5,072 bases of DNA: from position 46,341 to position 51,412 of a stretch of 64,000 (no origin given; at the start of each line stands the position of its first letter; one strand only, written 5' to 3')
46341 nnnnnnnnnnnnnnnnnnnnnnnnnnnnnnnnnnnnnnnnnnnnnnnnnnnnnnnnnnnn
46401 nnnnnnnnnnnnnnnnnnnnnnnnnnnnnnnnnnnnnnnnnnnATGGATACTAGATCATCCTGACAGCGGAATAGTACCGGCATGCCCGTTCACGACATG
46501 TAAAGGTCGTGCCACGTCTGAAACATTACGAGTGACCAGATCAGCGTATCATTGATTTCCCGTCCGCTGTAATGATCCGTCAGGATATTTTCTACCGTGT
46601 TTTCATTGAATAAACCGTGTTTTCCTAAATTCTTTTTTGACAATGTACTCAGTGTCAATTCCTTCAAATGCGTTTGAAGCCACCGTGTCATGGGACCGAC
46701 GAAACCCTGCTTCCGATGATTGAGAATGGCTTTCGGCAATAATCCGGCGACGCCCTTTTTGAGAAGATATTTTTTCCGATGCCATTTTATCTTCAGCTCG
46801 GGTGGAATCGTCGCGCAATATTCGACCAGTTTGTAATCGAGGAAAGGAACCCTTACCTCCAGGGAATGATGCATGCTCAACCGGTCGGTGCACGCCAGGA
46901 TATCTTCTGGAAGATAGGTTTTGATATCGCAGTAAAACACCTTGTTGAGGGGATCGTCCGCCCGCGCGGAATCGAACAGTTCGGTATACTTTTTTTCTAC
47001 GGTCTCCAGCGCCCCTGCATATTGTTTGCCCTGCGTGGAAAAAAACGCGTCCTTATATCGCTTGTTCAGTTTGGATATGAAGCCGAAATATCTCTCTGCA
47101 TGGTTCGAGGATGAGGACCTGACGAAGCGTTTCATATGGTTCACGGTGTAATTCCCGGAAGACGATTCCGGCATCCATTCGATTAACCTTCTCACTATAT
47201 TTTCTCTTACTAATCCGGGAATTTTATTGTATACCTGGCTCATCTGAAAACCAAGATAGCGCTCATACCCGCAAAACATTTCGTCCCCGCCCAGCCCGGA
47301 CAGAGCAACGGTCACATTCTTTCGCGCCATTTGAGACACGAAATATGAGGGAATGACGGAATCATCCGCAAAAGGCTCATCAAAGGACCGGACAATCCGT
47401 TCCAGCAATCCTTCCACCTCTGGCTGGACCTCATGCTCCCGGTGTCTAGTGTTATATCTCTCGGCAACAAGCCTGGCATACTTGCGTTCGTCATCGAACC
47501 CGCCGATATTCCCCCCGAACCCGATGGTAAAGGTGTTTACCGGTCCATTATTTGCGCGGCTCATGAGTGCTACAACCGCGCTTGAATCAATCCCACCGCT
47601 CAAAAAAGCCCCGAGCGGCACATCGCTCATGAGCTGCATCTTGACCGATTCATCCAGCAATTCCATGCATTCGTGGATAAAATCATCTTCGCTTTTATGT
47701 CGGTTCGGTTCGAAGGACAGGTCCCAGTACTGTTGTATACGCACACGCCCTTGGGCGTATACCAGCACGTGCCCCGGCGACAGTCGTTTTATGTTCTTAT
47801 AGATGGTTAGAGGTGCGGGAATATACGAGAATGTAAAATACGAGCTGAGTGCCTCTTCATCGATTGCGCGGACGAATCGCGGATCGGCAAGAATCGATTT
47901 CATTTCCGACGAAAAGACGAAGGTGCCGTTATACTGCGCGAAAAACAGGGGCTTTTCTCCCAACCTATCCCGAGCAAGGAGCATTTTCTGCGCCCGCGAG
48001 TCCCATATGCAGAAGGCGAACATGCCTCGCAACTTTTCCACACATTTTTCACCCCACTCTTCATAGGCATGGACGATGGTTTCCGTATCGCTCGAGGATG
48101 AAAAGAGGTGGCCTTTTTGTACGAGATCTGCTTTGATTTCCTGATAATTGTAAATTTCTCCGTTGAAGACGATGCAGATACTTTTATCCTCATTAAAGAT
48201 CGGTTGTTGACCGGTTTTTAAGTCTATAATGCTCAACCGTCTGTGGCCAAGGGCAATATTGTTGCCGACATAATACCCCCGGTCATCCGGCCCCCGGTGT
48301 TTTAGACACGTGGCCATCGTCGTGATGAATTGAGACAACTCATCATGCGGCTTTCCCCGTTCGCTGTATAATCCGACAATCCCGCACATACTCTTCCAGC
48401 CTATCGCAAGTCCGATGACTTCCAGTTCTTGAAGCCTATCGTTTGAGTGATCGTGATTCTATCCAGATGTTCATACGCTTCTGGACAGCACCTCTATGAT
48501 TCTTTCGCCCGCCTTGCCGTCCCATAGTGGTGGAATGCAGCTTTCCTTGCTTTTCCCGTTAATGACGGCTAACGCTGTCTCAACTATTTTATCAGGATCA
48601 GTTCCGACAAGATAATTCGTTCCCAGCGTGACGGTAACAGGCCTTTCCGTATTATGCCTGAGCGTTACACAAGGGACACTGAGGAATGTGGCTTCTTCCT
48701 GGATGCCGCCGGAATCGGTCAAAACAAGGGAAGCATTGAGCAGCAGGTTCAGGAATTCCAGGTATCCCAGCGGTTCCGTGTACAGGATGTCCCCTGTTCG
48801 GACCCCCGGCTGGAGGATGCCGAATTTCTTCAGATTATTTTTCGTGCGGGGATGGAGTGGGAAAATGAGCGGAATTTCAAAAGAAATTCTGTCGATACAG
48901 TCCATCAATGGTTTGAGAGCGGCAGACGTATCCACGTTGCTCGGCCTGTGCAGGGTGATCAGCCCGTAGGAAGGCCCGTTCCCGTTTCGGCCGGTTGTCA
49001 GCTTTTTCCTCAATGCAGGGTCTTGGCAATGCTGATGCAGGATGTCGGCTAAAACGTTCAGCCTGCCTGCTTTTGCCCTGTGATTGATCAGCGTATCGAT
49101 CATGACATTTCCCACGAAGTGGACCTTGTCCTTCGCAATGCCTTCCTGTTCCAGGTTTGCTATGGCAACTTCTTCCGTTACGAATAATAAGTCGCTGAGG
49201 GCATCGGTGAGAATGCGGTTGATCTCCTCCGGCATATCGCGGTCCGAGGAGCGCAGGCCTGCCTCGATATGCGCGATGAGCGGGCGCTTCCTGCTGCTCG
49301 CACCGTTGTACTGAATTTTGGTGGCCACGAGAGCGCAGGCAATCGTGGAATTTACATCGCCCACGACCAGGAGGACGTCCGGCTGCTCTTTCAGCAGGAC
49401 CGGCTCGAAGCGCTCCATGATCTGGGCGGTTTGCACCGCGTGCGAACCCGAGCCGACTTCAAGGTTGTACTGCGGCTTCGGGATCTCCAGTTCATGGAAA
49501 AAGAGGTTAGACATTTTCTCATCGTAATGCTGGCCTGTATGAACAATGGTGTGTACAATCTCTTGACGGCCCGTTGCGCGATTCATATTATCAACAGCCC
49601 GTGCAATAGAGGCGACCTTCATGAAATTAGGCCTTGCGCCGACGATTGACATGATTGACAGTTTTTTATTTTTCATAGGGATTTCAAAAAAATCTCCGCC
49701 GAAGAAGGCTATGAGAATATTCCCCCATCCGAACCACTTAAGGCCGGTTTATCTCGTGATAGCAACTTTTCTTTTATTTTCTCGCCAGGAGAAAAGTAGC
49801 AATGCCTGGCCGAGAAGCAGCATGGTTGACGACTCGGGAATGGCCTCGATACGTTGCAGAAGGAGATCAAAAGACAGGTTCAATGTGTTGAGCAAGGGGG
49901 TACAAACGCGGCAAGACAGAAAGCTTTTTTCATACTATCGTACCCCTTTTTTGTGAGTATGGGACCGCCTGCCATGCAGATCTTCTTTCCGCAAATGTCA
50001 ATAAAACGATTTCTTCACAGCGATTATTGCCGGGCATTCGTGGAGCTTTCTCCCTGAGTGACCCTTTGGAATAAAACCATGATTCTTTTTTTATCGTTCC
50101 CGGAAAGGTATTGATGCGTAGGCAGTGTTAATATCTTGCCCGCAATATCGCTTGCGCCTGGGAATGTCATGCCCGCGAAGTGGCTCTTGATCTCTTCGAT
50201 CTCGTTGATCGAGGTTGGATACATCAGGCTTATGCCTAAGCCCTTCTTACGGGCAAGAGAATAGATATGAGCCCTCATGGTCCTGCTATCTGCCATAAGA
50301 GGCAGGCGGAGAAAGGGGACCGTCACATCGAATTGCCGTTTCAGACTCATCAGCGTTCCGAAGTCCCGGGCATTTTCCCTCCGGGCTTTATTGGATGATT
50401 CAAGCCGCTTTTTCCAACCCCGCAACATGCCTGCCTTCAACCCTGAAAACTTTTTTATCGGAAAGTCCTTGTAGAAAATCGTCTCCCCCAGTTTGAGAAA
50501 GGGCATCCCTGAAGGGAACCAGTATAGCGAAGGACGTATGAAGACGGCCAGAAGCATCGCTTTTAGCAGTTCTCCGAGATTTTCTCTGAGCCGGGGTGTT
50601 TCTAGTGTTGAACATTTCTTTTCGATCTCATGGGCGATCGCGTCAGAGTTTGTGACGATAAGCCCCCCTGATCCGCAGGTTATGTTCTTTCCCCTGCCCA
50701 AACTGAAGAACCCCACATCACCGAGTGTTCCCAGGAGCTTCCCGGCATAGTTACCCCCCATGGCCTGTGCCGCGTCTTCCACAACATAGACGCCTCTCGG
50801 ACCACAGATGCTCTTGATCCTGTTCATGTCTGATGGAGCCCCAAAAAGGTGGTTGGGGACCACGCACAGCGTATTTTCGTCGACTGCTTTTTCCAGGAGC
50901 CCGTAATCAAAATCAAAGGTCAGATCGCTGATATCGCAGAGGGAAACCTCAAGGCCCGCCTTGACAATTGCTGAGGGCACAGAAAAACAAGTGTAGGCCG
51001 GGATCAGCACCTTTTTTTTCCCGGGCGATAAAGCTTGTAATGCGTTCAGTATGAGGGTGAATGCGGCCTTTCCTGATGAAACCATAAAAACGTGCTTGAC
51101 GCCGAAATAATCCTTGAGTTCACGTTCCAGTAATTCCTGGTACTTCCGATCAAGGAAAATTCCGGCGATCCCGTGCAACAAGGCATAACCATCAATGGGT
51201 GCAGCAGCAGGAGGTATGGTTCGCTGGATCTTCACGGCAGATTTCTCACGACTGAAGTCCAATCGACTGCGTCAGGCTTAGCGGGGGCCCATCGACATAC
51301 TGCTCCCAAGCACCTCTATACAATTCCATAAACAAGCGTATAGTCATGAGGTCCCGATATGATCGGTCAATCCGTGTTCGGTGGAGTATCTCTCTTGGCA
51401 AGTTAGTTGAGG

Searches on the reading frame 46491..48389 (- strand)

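Call 4: search_protein_families(library=pfam, proteins=[window:46491-48389:-], max_evalue=0.01)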
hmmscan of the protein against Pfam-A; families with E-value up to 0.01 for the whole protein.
window:46491-48389:- (632 aa): 5 families
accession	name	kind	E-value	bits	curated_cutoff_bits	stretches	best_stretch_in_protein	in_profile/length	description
PF00733.27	Asn_synthase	-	4.1e-100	336.3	21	1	243-627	4-353/354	Asparagine synthase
PF13537.11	GATase_7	-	2.5e-49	166.8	25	1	49-168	1-123/123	Glutamine amidotransferase domain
PF13522.11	GATase_6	-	5.1e-46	156.4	27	1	34-162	1-130/130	Glutamine amidotransferase domain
PF12481.13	DUF3700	-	8.7e-06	25.8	27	1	65-165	71-175/228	Aluminium induced protein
PF02540.23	NAD_synthase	-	0.0028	17.3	21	1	239-331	3-91/242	NAD synthase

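Call 5: search_protein_families(library=ncbifam, proteins=[window:46491-48389:-], max_evalue=0.01)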
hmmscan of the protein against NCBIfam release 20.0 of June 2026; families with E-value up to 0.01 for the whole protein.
window:46491-48389:- (632 aa): 10 families
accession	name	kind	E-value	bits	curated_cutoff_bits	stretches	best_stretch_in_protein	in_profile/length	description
TIGR03108.1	eps_aminotran_1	hypoth_equivalog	5.1e-198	659.7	816.9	1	1-625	1-623/628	XrtA/PEP-CTERM system amidotransferase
TIGR01536.1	asn_synth_AEB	equivalog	3e-154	514.8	267.1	1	2-563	1-517/517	asparagine synthase (glutamine-hydrolyzing)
TIGR03104.1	trio_amidotrans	equivalog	3.7e-131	438.2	570.1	2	1-382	1-387/589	N-acetylglutaminylglutamine amidotransferase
NF006949.0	PRK09431.1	equivalog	5.1e-94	315.8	499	3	1-170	1-169/554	asparagine synthase B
NF033535.1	lass_lactam_cya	exception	2.5e-81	274.2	525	2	1-385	1-390/668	lasso peptide isopeptide bond-forming cyclase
NF033561.1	macrolact_Ik_Al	subfamily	3.1e-23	82.2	300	2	128-379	85-338/561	albusnodin/ikarugamycin family macrolactam cyclase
NF001484.0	PRK00331.1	subfamily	3.1e-14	52.3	381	1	62-179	86-211/601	isomerizing glutamine--fructose-6-phosphate transaminase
TIGR01135.1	glmS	equivalog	6.7e-13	48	418.05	1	62-178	85-209/607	glutamine--fructose-6-phosphate transaminase (isomerizing)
TIGR01134.1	purF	equivalog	2.4e-11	43.7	350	1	44-177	65-210/432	amidophosphoribosyltransferase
NF010587.0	PRK13980.1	equivalog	0.006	15.8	255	0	240-332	17-105/267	NAD+ synthase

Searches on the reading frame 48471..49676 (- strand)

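Call 4: search_protein_families(library=pfam, proteins=[window:48471-49676:-], max_evalue=0.01)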
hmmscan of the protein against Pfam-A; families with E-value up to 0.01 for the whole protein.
window:48471-49676:- (401 aa): 1 family
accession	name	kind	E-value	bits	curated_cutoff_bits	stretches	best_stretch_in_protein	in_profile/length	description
PF02350.25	Epimerase_2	-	1.1e-96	324.1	30.6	1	37-397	6-346/347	UDP-N-acetylglucosamine 2-epimerase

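Call 5: search_protein_families(library=ncbifam, proteins=[window:48471-49676:-], max_evalue=0.01)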
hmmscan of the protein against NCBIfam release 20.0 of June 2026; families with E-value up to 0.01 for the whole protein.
window:48471-49676:- (401 aa): 2 families
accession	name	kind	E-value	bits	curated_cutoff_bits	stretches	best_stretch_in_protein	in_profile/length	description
TIGR00236.1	wecB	equivalog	2.4e-89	300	210.15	1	6-399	1-364/366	non-hydrolyzing UDP-N-acetylglucosamine 2-epimerase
TIGR03568.1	NeuC_NnaA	equivalog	6e-14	51.7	235.9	1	8-339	3-306/365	UDP-N-acetylglucosamine 2-epimerase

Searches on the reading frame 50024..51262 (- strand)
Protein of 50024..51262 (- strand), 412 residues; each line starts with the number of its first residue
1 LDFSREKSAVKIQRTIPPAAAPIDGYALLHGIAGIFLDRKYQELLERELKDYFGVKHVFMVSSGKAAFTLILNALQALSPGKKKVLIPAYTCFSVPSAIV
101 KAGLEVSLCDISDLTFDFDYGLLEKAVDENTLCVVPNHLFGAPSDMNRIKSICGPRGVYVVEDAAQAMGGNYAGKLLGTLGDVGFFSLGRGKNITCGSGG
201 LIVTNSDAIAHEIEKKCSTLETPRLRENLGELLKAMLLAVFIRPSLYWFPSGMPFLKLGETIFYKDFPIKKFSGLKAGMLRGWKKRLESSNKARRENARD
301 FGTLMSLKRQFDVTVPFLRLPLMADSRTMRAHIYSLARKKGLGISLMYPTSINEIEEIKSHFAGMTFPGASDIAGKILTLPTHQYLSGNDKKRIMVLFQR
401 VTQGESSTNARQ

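Call 8: search_protein_families(library=pfam, proteins=[window:50024-51262:-], max_evalue=0.001)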
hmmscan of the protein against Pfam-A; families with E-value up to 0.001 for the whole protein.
window:50024-51262:- (412 aa): 1 family
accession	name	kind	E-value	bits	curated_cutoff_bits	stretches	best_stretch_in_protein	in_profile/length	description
PF01041.23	DegT_DnrJ_EryC1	-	1.1e-49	170.1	19.8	1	40-214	24-196/360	DegT/DnrJ/EryC1/StrS aminotransferase family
